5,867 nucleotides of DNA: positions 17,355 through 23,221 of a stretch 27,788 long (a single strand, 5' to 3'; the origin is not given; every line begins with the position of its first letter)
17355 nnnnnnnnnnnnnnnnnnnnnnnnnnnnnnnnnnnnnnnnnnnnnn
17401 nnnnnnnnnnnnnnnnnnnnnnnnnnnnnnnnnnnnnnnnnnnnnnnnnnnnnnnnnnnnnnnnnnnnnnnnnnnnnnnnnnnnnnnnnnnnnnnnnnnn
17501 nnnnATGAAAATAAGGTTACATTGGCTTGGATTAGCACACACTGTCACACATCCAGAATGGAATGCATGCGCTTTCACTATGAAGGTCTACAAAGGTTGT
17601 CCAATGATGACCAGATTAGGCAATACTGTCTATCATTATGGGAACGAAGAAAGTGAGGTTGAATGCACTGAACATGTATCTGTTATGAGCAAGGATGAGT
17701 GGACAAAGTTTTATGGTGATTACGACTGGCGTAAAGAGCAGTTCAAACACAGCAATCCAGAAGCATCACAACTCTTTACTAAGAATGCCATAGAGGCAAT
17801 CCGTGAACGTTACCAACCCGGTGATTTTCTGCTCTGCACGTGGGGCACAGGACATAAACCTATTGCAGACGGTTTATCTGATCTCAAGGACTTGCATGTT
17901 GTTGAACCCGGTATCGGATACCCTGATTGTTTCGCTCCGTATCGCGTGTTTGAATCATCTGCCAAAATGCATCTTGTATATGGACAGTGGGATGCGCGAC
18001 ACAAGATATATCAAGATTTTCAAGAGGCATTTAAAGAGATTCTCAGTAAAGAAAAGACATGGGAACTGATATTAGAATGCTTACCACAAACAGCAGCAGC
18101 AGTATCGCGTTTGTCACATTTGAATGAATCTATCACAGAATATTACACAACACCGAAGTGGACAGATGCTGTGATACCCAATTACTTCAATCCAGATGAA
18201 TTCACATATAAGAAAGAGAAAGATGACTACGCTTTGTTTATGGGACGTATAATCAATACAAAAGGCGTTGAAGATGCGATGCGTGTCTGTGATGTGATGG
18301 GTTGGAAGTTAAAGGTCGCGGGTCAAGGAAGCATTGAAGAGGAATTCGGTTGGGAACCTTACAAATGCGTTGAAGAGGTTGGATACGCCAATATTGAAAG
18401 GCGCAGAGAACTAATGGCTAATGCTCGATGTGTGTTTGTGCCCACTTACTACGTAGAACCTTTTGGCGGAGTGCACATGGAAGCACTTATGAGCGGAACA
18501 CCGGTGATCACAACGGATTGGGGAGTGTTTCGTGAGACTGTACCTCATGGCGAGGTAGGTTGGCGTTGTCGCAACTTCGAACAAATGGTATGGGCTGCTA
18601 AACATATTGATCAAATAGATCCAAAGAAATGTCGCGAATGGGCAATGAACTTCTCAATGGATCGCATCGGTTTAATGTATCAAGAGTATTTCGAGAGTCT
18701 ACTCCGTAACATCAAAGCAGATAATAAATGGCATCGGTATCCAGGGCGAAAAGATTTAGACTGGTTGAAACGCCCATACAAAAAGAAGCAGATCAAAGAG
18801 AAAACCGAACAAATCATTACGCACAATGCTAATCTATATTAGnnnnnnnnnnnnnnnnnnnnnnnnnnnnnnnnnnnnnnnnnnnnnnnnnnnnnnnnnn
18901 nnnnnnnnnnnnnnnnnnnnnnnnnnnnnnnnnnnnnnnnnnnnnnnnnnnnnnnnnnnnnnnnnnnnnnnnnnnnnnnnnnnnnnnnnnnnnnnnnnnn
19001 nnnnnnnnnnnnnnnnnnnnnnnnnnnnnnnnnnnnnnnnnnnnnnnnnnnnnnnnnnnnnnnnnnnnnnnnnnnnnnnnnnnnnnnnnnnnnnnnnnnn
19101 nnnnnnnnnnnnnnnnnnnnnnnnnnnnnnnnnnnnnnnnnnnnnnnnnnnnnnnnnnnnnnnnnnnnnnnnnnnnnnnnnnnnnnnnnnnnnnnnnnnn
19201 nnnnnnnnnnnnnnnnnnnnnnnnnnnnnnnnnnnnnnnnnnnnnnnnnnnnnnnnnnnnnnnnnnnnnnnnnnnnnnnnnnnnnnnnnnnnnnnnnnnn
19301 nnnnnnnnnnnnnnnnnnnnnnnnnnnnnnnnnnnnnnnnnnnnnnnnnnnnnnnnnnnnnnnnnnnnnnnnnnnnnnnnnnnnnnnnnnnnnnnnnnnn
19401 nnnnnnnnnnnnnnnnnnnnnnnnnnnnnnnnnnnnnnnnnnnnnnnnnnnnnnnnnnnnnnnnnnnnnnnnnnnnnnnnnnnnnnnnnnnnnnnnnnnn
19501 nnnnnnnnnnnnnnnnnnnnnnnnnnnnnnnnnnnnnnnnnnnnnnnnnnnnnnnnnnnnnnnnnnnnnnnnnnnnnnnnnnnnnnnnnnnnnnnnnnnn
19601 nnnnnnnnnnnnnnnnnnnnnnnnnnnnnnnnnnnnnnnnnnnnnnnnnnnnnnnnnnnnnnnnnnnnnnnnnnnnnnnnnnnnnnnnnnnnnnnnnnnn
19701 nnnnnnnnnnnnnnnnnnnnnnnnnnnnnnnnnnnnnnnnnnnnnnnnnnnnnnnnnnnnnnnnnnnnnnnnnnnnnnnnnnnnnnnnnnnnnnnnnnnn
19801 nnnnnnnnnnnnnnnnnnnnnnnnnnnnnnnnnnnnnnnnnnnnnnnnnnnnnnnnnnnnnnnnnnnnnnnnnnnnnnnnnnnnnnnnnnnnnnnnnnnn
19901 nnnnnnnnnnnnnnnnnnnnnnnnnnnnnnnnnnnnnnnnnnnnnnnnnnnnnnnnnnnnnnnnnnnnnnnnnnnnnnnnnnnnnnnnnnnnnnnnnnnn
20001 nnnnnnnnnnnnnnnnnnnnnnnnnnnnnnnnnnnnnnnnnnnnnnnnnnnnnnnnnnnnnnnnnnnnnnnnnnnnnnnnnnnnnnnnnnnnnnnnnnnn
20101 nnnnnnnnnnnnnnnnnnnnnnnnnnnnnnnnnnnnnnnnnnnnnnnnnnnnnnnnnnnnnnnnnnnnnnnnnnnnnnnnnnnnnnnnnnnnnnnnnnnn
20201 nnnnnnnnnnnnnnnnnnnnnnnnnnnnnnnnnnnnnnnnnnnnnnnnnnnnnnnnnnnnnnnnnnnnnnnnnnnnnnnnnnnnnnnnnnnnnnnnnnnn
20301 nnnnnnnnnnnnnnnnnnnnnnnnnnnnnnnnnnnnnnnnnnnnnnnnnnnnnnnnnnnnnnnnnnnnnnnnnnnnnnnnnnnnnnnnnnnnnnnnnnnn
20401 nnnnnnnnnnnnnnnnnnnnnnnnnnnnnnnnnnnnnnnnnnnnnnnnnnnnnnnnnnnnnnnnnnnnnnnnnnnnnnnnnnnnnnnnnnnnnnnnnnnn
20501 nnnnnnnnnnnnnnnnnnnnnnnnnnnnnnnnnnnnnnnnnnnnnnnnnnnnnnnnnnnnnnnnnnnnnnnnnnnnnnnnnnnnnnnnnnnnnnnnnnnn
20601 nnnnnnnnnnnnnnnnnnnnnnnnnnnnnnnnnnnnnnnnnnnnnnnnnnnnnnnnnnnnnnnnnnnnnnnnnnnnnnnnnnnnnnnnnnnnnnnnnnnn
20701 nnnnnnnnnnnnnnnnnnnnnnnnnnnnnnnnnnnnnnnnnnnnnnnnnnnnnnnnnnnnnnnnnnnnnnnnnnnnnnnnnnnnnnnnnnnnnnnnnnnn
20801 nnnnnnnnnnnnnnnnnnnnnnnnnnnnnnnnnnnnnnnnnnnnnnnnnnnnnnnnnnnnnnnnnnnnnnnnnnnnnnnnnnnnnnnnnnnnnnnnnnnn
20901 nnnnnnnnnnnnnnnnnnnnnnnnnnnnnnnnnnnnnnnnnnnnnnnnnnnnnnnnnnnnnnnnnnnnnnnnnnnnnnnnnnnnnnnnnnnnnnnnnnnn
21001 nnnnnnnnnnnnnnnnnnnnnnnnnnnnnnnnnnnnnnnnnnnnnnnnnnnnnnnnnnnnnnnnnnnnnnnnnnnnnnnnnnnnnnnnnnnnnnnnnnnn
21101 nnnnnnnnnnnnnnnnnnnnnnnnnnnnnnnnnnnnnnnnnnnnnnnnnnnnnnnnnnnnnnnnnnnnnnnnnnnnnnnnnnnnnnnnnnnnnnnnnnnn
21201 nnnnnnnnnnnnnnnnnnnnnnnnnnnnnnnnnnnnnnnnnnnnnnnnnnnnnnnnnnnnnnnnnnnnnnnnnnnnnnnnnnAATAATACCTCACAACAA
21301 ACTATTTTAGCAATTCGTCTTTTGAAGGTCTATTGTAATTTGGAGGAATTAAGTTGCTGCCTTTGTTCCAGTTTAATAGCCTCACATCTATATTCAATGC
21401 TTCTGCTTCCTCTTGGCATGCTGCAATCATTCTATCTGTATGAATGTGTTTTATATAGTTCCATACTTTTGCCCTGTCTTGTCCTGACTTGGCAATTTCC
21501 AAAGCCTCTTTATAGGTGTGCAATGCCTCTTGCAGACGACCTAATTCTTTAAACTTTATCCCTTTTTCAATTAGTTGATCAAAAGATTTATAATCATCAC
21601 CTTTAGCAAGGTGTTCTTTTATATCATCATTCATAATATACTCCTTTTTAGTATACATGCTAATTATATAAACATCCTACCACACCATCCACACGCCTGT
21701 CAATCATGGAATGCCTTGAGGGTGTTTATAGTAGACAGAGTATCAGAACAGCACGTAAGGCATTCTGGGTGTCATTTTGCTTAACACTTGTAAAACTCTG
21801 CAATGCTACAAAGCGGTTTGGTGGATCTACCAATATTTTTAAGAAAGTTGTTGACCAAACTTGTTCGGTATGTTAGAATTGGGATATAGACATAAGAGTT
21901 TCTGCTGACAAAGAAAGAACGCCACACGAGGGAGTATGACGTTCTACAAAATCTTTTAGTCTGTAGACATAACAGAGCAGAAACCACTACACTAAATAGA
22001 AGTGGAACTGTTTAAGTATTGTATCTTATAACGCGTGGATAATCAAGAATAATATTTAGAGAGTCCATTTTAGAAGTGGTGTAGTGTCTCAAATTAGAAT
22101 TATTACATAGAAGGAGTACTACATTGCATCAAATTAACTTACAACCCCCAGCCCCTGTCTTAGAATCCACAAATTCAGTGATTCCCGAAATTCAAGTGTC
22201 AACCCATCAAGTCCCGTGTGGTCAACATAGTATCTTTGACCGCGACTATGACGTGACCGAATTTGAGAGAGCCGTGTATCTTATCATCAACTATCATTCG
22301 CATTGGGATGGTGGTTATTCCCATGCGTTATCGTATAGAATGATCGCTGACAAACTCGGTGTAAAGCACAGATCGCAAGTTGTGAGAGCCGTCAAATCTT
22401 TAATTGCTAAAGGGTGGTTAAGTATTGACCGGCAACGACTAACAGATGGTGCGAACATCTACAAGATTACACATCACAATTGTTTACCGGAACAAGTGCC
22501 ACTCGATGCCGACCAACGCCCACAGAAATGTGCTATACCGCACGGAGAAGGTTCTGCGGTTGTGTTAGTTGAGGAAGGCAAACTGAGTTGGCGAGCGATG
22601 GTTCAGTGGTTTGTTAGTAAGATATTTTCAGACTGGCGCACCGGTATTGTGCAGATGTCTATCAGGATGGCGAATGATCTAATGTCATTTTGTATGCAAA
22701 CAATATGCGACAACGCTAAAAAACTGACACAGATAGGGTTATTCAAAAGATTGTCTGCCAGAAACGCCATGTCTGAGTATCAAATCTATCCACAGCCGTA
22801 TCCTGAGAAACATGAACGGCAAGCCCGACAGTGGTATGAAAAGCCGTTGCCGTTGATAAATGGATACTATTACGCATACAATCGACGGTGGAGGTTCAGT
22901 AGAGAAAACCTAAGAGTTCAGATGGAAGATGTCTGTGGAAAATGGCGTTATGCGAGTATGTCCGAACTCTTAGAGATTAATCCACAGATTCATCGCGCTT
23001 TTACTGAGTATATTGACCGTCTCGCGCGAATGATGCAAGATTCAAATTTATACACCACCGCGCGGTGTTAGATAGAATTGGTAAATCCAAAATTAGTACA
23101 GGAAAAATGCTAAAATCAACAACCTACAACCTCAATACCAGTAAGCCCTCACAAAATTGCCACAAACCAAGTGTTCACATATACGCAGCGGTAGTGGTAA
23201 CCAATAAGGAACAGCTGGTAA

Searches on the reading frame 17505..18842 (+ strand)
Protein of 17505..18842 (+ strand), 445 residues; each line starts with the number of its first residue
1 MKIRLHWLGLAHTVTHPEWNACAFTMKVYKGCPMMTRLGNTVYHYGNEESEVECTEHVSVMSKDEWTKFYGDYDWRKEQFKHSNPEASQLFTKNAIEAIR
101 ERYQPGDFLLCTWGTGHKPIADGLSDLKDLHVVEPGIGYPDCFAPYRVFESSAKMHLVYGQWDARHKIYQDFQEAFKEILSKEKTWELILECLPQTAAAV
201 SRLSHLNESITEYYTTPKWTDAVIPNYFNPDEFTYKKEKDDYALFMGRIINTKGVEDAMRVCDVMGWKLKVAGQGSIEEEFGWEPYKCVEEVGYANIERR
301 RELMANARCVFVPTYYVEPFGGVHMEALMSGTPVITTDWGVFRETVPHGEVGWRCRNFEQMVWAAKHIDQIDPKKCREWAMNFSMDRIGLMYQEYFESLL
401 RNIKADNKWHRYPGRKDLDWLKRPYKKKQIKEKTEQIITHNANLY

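Call 7: search_protein_families(library=pfam, max_evalue=0.01, proteins=[window:17505-18842:+])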
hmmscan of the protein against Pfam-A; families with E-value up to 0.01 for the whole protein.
window:17505-18842:+ (445 aa): 2 families
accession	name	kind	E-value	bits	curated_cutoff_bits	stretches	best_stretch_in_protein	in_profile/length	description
PF00534.26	Glycos_transf_1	-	7.4e-17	61.8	26.4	1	236-366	11-151/172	Glycosyl transferases group 1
PF13692.12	Glyco_trans_1_4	-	2e-14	54.5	27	1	243-363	4-134/142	Glycosyl transferases group 1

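Call 8: search_protein_families(library=phrogs, max_evalue=0.01, proteins=[window:17505-18842:+])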
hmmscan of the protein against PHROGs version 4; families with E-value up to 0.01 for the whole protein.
window:17505-18842:+ (445 aa): 3 families
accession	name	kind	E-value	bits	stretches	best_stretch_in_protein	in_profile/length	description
phrog_3408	-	moron, auxiliary metabolic gene and host takeover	1.1e-99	335.3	2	218-410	171-359/363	glycosyltransferase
phrog_2170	-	moron, auxiliary metabolic gene and host takeover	7.3e-11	42.7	1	120-438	59-369/374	glycosyltransferase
phrog_26352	-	unknown function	0.0016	18.4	0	298-346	230-277/346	-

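Call 37: search_dna_similar(query=window:17505-18842:+, collection=phages, mode=protein, max_rows=15)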
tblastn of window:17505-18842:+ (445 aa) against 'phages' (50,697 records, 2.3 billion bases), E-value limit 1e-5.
Records with a match: 52; places in all: 52; records where one place covers at least 80% of the query: 51.
Best place of each record, by identity: <60% 52.
By first word of the organism name: Synechococcus 51; Bacteriophage 1.
By host as written in the record: - 46; Synechococcus sp. 3; Synechococcus sp. CBW1002 2; Synechococcus sp. WH 7803 1.
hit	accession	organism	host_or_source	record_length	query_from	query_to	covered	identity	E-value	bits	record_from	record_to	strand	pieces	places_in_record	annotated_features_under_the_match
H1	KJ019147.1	Synechococcus phage ACG-2014f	-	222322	2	410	92%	42.2%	1e-87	297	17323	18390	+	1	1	group 1 glycosyl transferase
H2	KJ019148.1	Synechococcus phage ACG-2014f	-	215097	3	410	92%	42.3%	2e-88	300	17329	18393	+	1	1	group 1 glycosyl transferase | hypothetical protein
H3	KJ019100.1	Synechococcus phage ACG-2014f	-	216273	3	410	92%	42.3%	2e-88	300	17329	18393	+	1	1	group 1 glycosyl transferase | hypothetical protein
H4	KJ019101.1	Synechococcus phage ACG-2014f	-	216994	3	410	92%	42.3%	2e-88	300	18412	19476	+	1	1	group 1 glycosyl transferase | hypothetical protein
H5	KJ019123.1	Synechococcus phage ACG-2014f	-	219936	3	410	92%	42.3%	2e-88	300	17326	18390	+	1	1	group 1 glycosyl transferase | hypothetical protein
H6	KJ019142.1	Synechococcus phage ACG-2014f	-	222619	3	410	92%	42.3%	2e-88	300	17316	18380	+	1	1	group 1 glycosyl transferase | hypothetical protein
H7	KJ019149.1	Synechococcus phage ACG-2014f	-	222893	3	410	92%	42.3%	2e-88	300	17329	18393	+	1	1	group 1 glycosyl transferase | hypothetical protein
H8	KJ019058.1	Synechococcus phage ACG-2014f_Syn7803C8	-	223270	3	410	92%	42.3%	2e-88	300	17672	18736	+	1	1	group 1 glycosyl transferase | hypothetical protein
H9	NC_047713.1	Synechococcus phage ACG-2014f_Syn7803C8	-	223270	3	410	92%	42.3%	2e-88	300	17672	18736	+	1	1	glycosyltransferase | hypothetical protein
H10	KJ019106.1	Synechococcus phage ACG-2014f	-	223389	3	410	92%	42.3%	2e-88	300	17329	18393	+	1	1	group 1 glycosyl transferase | hypothetical protein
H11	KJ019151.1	Synechococcus phage ACG-2014f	-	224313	3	410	92%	42.3%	2e-88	300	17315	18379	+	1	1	group 1 glycosyl transferase | hypothetical protein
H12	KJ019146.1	Synechococcus phage ACG-2014f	-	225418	3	410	92%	42.3%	2e-88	300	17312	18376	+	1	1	group 1 glycosyl transferase | hypothetical protein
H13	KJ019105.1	Synechococcus phage ACG-2014f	-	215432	2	410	92%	42.0%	2e-87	296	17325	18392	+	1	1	group 1 glycosyl transferase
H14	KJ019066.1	Synechococcus phage ACG-2014f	-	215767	2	410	92%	42.0%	2e-87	296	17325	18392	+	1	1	group 1 glycosyl transferase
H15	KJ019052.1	Synechococcus phage ACG-2014f_Syn7803C7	-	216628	2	410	92%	42.0%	2e-87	296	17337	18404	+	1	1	group 1 glycosyl transferase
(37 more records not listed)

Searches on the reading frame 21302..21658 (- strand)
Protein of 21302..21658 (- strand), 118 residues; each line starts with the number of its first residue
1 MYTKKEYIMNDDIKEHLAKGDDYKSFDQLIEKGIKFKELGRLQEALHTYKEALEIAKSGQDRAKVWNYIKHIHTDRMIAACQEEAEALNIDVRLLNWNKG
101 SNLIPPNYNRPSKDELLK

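Call 7: search_protein_families(library=pfam, max_evalue=0.01, proteins=[window:21302-21658:-])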
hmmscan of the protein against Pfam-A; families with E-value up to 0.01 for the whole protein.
window:21302-21658:- (118 aa): 4 families
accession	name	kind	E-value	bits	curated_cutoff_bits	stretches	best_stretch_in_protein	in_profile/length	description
PF00515.34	TPR_1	-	0.0002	21.5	27.8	1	29-56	4-31/34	Tetratricopeptide repeat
PF07719.23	TPR_2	-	0.0019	18.6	27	1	30-56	5-31/34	Tetratricopeptide repeat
PF13424.12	TPR_12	-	0.0047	17.5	30.1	1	36-57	55-76/77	Tetratricopeptide repeat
PF13414.12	TPR_11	-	0.007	16.5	26.8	0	36-55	4-23/42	TPR repeat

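Call 8: search_protein_families(library=phrogs, max_evalue=0.01, proteins=[window:21302-21658:-])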
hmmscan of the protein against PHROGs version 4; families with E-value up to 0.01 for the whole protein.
window:21302-21658:- (118 aa): 0 families

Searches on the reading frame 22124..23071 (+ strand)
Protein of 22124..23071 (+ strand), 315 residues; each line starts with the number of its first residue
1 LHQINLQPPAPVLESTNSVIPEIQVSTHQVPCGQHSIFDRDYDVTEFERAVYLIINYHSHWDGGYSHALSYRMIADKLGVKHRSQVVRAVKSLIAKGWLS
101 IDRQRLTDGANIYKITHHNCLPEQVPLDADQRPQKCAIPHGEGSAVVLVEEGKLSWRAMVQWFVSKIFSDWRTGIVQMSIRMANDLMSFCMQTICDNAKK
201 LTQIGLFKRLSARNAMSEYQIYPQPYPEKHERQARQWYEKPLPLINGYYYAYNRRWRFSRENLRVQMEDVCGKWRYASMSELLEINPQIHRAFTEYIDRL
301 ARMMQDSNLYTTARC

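Call 7: search_protein_families(library=pfam, max_evalue=0.01, proteins=[window:22124-23071:+])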
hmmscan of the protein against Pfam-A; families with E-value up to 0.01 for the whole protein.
window:22124-23071:+ (315 aa): 2 families
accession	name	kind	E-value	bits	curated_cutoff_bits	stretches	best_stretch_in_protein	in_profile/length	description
PF13730.12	HTH_36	-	4e-08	33.4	25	1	48-99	7-55/55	Helix-turn-helix domain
PF13551.12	HTH_29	-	0.0053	17.3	28.1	0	67-103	10-46/64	Winged helix-turn helix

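Call 8: search_protein_families(library=phrogs, max_evalue=0.01, proteins=[window:22124-23071:+])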
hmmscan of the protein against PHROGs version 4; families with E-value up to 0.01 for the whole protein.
window:22124-23071:+ (315 aa): 5 families
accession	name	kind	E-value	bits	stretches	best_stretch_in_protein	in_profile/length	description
phrog_678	-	DNA, RNA and nucleotide metabolism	4.7e-07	30.7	1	45-128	74-148/346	replication initiation O-like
phrog_428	-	DNA, RNA and nucleotide metabolism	4.1e-05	23.9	1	40-116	99-176/455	replication initiation protein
phrog_270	-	DNA, RNA and nucleotide metabolism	7.7e-05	23.2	1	43-119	44-119/383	replication initiation protein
phrog_391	-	DNA, RNA and nucleotide metabolism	0.00026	21.7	1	70-125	39-98/298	replication initiation O-like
phrog_8102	-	DNA, RNA and nucleotide metabolism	0.00027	21.1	1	40-113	28-104/337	replication initiation protein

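Call 92: search_protein_families(library=padloc, max_evalue=0.01, proteins=[window:22124-23071:+])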
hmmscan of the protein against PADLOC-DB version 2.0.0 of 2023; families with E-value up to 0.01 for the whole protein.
window:22124-23071:+ (315 aa): 0 families
